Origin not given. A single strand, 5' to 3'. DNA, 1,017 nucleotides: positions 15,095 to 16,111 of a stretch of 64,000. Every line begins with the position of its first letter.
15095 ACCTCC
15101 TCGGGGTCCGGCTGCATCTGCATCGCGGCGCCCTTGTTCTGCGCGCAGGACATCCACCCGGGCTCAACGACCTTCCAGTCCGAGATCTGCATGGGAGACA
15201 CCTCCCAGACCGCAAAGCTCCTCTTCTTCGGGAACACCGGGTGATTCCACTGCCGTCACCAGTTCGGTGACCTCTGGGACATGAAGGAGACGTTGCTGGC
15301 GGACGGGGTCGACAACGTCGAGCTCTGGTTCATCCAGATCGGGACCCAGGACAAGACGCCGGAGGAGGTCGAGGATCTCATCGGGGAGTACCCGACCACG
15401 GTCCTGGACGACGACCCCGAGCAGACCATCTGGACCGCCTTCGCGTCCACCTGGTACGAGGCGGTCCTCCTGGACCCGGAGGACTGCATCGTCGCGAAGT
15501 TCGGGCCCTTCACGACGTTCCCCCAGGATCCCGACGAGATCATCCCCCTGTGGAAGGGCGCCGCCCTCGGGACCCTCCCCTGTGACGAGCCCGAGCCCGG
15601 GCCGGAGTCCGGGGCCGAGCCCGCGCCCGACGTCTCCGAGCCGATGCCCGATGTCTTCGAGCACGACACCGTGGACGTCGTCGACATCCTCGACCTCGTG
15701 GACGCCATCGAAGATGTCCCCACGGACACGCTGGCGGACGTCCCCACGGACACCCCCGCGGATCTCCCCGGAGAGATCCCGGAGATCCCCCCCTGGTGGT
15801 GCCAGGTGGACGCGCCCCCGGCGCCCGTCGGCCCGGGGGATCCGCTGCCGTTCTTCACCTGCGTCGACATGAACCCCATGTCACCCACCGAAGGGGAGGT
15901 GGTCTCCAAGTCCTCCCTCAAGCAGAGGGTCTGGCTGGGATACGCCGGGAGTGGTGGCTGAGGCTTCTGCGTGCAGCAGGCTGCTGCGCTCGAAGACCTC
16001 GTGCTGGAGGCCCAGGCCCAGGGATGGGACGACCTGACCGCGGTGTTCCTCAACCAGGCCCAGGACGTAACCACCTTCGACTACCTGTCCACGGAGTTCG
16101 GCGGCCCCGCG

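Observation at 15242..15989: Two hairpins at SECIS-like spacing (9-10 nt) downstream of each in-frame TGA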

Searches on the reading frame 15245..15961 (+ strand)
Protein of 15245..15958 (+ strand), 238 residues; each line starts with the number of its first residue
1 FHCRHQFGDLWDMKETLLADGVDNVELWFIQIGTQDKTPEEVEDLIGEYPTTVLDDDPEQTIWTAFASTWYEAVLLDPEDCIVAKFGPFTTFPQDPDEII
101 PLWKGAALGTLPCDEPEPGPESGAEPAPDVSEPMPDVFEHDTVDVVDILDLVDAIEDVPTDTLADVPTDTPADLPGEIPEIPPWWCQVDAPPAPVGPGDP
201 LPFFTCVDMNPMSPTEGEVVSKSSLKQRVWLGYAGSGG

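Call 14: find_encoding_contigs(protein=window:15281-15961:+, flank=10000, max_places=6)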
Protein window:15281-15961:+ (226 aa): no gene with exactly this product is on record in the collection.
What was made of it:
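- Tried and rejected: The exact middle ORF is not on record in the contig index (call 14).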

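Call 31: search_protein_representatives(protein=window:15245-15958:+)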
Query: 238 residues. Proteins with E-value up to 0.001 (for the whole library): 36; up to 1e-10: 18; up to 1e-30: 3. The best 36 are listed.
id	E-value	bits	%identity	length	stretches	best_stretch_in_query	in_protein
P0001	6.6e-85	301.2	71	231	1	22-238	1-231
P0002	4.6e-56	206.6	65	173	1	75-238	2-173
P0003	1.3e-41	159.3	69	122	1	17-121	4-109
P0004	2.7e-25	105.8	50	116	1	18-133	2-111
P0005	4.8e-21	91.8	36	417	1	2-236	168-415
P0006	8.1e-21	91.1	36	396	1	2-236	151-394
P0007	4.0e-19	85.5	32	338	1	2-236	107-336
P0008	2.2e-17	79.8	40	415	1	2-236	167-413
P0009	2.7e-17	79.5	35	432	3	2-161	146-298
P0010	8.6e-16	74.6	32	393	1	2-236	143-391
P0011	1.3e-15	74.1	34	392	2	2-236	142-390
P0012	3.6e-13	66.0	33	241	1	13-236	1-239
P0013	4.6e-13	65.7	34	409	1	2-238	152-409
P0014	5.8e-13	65.3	37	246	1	14-236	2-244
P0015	9.6e-13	64.6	31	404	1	2-236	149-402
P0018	2.5e-11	60.0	30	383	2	2-236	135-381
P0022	1.2e-07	47.9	33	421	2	3-139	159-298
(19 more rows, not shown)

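Call 36: find_encoding_contigs(protein=P0001, flank=3000, max_places=4)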
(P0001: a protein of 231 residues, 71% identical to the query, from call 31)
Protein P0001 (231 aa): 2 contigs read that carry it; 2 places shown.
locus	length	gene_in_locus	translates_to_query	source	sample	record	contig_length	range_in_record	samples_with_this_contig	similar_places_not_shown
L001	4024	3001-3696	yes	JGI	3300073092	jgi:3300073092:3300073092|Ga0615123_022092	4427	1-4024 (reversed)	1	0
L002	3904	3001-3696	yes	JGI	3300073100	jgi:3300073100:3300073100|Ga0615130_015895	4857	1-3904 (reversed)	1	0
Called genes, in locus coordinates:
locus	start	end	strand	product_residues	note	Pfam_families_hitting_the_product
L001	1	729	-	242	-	PF00173:Cyt-b5 (weak), PF09990:DUF2231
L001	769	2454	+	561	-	PF03320:FBPase_glpX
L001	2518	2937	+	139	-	-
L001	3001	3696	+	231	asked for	-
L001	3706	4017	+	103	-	-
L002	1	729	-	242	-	PF00173:Cyt-b5 (weak), PF09990:DUF2231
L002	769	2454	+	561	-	PF03320:FBPase_glpX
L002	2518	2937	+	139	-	-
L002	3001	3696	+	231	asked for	-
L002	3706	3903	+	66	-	?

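Call 37: find_encoding_contigs(protein=P0002, flank=3000, max_places=4)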
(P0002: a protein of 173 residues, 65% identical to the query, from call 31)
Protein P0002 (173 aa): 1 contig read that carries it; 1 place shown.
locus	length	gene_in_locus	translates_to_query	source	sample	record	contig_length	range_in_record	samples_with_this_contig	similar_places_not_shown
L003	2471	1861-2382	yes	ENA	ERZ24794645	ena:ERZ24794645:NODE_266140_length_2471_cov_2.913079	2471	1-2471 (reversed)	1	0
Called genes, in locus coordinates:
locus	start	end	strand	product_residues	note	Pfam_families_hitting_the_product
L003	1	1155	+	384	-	?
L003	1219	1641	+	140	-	PF23416:DUF7107 (faint)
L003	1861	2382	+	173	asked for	-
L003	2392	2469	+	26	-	?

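Call 38: find_encoding_contigs(protein=P0003, flank=3000, max_places=4)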
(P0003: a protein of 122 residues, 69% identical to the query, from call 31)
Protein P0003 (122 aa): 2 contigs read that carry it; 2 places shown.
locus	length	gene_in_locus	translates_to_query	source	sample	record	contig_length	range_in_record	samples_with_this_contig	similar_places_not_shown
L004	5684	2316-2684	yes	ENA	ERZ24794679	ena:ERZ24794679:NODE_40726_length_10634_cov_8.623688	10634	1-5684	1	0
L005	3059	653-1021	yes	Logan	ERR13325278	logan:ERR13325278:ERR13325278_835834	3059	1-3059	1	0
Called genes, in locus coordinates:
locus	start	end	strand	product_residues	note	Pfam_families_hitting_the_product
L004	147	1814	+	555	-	PF03320:FBPase_glpX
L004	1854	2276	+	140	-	PF23416:DUF7107 (faint)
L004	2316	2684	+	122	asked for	-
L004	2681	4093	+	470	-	-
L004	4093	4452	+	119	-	-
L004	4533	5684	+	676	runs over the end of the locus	PF00456:Transketolase_N, PF02779:Transket_pyr, PF02780:Transketolase_C, PF22613:Transketolase_C_1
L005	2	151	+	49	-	?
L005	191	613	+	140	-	PF23416:DUF7107 (faint)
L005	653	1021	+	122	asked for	-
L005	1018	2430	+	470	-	-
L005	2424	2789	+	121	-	-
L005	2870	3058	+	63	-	?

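Call 39: find_encoding_contigs(protein=P0004, flank=3000, max_places=4)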
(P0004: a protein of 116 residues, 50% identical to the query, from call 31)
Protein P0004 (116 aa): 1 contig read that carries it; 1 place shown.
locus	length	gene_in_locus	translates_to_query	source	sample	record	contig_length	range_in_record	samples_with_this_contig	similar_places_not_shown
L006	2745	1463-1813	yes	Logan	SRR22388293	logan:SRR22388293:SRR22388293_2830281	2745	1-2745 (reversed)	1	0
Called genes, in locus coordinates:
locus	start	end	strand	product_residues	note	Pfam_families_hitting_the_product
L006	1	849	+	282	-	?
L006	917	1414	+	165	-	-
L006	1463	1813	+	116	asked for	-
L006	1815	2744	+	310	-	?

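Call 44: find_related_loci(query=A2, collection=genome_contigs, flank=2500)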
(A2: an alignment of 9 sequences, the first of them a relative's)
Query A2 (417 aa) in genome_contigs; peptide patterns used: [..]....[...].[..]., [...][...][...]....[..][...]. (x = any residue, [..] = any of these).
94 stretches matched a pattern; 10 encode a relative of the query (tblastn E <= 1e-3); 10 distinct loci.
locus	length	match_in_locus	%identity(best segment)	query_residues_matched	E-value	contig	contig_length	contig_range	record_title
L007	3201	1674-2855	37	1-417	3e-80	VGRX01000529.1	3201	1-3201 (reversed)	MAG: Deltaproteobacteria bacterium isolate K_DeepCast_100m_m2_324 K_DeepCast_100m_m2_324_Ga0194127_10053574, whole genom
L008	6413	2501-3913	37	26-417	4e-78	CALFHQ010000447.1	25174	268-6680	MAG TPA_asm: uncultured proteobacterium isolate ERR2206789_bin.10_CONCOCT_v1.1_MAG genome assembly, contig: ERZ890810.27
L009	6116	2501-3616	39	47-417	2e-81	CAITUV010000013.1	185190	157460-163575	MAG: uncultured Myxococcales bacterium isolate LaPlata_bin-3248 genome assembly, contig: bin-3248:13/88, whole genome sh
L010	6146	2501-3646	33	15-417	2e-66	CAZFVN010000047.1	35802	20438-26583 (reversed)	MAG TPA_asm: uncultured Myxococcales bacterium isolate SRP077602_co5_559 genome assembly, contig: NODE_5769_length_35802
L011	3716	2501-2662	61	365-417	4e-14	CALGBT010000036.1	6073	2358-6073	MAG TPA_asm: uncultured proteobacterium isolate ERR2206791_bin.31_CONCOCT_v1.1_MAG genome assembly, contig: ERZ890953.39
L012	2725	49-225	53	359-417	1e-13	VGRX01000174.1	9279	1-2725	MAG: Deltaproteobacteria bacterium isolate K_DeepCast_100m_m2_324 K_DeepCast_100m_m2_324_Ga0194127_10010941, whole genom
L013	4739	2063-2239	56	359-417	1e-13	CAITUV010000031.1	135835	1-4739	MAG: uncultured Myxococcales bacterium isolate LaPlata_bin-3248 genome assembly, contig: bin-3248:31/88, whole genome sh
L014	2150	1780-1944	51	363-417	1e-13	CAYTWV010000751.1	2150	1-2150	MAG TPA_asm: uncultured Myxococcales bacterium isolate SRP272421_co4_371 genome assembly, contig: NODE_212052_length_215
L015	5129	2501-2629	53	375-417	3e-12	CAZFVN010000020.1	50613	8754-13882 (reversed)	MAG TPA_asm: uncultured Myxococcales bacterium isolate SRP077602_co5_559 genome assembly, contig: NODE_3218_length_50613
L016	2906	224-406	52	357-417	4e-11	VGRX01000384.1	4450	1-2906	MAG: Deltaproteobacteria bacterium isolate K_DeepCast_100m_m2_324 K_DeepCast_100m_m2_324_Ga0194127_10032153, whole genom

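Call 45: find_related_loci(query=A3, collection=metagenome_contigs, flank=2500)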
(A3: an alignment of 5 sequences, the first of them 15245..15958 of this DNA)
Query A3 (238 aa) in metagenome_contigs; peptide patterns used: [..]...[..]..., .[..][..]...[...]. (x = any residue, [..] = any of these).
232 stretches matched a pattern; 2 encode a relative of the query (tblastn E <= 1e-3); 2 distinct loci.
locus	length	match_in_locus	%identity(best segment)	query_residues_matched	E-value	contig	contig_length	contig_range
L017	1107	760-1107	70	1-115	6e-56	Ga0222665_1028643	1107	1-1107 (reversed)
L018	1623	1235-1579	70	1-115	1e-52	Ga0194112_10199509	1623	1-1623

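Call 49: find_encoding_contigs(protein=P0005, flank=1000, max_places=3)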
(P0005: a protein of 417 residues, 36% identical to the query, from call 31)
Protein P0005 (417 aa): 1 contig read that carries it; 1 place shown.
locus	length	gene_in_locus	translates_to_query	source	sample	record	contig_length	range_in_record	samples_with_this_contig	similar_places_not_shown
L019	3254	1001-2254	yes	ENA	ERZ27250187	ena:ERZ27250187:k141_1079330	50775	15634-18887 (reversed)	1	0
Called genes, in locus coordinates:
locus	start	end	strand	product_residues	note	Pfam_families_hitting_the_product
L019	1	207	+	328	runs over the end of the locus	-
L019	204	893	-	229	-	PF00117:GATase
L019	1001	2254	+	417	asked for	PF04706:Dickkopf_N (faint)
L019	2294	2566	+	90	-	-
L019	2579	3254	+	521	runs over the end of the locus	-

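Call 50: find_encoding_contigs(protein=P0006, flank=1000, max_places=3)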
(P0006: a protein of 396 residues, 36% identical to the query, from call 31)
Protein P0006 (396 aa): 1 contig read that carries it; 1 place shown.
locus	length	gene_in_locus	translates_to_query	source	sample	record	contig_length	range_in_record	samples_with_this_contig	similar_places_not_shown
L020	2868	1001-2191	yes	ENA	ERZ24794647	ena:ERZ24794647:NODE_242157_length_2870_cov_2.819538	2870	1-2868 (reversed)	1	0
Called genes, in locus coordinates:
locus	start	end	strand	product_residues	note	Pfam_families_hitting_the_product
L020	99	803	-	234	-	PF00117:GATase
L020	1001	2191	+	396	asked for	-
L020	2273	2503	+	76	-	-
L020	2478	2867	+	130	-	?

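Call 51: find_encoding_contigs(protein=P0008, flank=1000, max_places=3)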
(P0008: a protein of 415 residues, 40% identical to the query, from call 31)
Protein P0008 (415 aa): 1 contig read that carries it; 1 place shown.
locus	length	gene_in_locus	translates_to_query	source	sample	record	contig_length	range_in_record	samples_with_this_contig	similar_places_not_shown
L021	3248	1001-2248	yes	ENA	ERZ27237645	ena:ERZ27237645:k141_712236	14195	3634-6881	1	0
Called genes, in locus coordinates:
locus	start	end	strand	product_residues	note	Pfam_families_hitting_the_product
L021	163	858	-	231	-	PF00117:GATase, PF07722:Peptidase_C26 (faint)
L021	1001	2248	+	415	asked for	-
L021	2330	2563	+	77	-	-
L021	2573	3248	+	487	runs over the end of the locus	-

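Call 52: find_encoding_contigs(protein=P0018, flank=1000, max_places=3)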
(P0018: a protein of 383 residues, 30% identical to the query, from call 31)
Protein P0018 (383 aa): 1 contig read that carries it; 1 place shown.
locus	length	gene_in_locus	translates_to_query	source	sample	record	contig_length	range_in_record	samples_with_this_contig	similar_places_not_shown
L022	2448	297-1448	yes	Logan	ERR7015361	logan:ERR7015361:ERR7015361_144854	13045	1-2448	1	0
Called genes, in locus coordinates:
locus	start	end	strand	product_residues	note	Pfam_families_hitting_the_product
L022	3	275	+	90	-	?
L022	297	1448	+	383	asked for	-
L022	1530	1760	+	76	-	-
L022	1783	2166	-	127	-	PF03259:Robl_LC7 (weak)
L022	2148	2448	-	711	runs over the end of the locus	PF00072:Response_reg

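Call 53: find_encoding_contigs(protein=P0022, flank=1000, max_places=3)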
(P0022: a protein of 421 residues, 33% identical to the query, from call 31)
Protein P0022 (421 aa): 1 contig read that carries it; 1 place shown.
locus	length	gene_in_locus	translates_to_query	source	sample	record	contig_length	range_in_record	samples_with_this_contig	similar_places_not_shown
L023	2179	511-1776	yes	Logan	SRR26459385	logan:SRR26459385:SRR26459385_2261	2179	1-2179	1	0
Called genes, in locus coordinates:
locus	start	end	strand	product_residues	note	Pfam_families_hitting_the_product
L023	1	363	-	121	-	?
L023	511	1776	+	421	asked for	-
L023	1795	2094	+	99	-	-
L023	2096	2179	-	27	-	?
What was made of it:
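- Automatic gene callers annotate the three pieces separately in every relative (calls 36-39, 49-53).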

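Call 78: predict_structure(alignment_id=A1)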
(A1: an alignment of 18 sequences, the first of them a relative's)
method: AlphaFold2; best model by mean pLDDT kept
length: 417 residues; sequences in the alignment: 18
mean_pLDDT: 78.9   pTM: 0.60
mean pLDDT of the five models: 78.9, 78.6, 77.6, 76.4, 76.4
residues with pLDDT >= 90: 222; 70-90: 74; 50-70: 44; < 50: 77
segments of 3 or more residues with pLDDT < 50: 1-3, 5-9, 299-356, 408-417
pLDDT, mean of each block of 10 residues (from residue 1): 47 59 61 80 88 93 91 94 93 95 95 95 96 98 97 97 94 97 98 94 94 96 94 96 98 94 98 97 76 51 40 37 36 36 32 48 82 66 84 86 60 37
secondary structure, 60 per line:
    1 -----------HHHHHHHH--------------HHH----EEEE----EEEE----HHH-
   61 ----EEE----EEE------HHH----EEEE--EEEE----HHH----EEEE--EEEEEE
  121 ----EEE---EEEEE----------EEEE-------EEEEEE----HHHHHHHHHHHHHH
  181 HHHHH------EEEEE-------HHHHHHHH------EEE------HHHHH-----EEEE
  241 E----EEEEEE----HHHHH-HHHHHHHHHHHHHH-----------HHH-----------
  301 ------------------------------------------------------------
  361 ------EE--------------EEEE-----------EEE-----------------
elements in order: H12-19 E41-44 E49-52 E65-67 E72-74 E88-91 E94-97 E109-112 E115-120 E125-127 E131-135 E146-149 E157-162 H167-185 E192-196 H204-211 E218-220 H227-231 E237-241 E246-251 H256-260 H262-275 E383-386 E398-400
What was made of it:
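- On Thioredoxin fold, TlpA/ResA/DsbE-like: Domain 1 has pLDDT above 90, and C166-x-x-C169 lies at helix 167-185 (call 78).
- Closest known: Extracytoplasmic thiol:disulfide oxidoreductases of the TlpA/ResA/DsbE. Same: The CxxC motif sits at the N-terminus of helix 1 (call 78).
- In the AlphaFold model of homologue P0005, that motif lies at the N-terminus of helix 1 of a thioredoxin fold (domain 1 pLDDT above 90, call 78).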

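Call 80: fold_search(model_id=the predicted structure, library=pdb)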
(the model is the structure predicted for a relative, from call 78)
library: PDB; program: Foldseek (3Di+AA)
matches with E <= 10: 1449; with E <= 0.001: 451
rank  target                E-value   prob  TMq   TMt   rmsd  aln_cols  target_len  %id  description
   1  3gl3_C                7.5e-08  1.00  0.28  0.77   3.0       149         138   19  Crystal structure of a putative Thiol:disulfide interchange protein DsbE from Chlorobium tepidum (released 2009-03-31)
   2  3gl3_D                1.1e-07  1.00  0.28  0.76   3.0       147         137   19  Crystal structure of a putative Thiol:disulfide interchange protein DsbE from Chlorobium tepidum (released 2009-03-31)
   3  2h1b_A                1.9e-07  1.00  0.27  0.74   3.3       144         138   18  ResA E80Q (released 2006-09-19)
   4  3gl3_A                2.4e-07  1.00  0.29  0.76   3.6       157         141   17  Crystal structure of a putative Thiol:disulfide interchange protein DsbE from Chlorobium tepidum (released 2009-03-31)
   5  3gl3_B                3.0e-07  1.00  0.29  0.76   3.1       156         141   18  Crystal structure of a putative Thiol:disulfide interchange protein DsbE from Chlorobium tepidum (released 2009-03-31)
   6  2h19_A                5.2e-07  1.00  0.27  0.74   3.2       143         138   17  Crystal Structure of ResA Cys77Ala Variant (released 2006-09-19)
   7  3c71                  5.9e-07  1.00  0.27  0.72   3.3       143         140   19  Structure of a ResA variant with a DsbA-like active site motif (CPHC) (released 2008-08-12)
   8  4grf                  6.2e-07  1.00  0.28  0.72   4.2       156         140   17  Crystal structure of thioredoxin domain of thiol-disulfide oxidoreductase BVU-2223 (Target EFI-501010) from Bacteroides  (released 2012-10-10)
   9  3c73_B                6.6e-07  1.00  0.28  0.75   2.9       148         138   19  Structure of CEHC variant ResA (released 2008-08-12)
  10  1st9_A                7.0e-07  1.00  0.28  0.77   3.2       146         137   18  Crystal Structure of a Soluble Domain of ResA in the Oxidised Form (released 2004-05-11)
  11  1su9_B                7.0e-07  1.00  0.27  0.75   3.3       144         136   17  Reduced structure of the soluble domain of ResA (released 2004-05-11)
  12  3c73_A                8.0e-07  1.00  0.28  0.76   2.8       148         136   18  Structure of CEHC variant ResA (released 2008-08-12)
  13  2f9s_A                1.0e-06  1.00  0.28  0.76   3.2       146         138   18  2nd Crystal Structure Of A Soluble Domain Of ResA In The Oxidised Form (released 2006-04-18)
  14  1su9_A                1.1e-06  1.00  0.27  0.74   3.4       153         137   16  Reduced structure of the soluble domain of ResA (released 2004-05-11)
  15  2h1b_C                1.4e-06  1.00  0.27  0.75   3.3       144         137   19  ResA E80Q (released 2006-09-19)
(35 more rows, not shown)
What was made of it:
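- On Thioredoxin fold, TlpA/ResA/DsbE-like: Foldseek finds DsbE and ResA with TM 0.77 (call 80).
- Closest known: Extracytoplasmic thiol:disulfide oxidoreductases of the TlpA/ResA/DsbE. Same: The predicted fold of a homologue's domain 1 matches them: TM about 0.77 and rmsd about 3 Å over about 145 residues (call 80).
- The best PDB fold matches are DsbE, ResA and CcmG, with TM about 0.77 (call 80). Each TGA splits a thioredoxin fold between strand 1 and helix 1, exactly at the catalytic residue (calls 78, 80).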
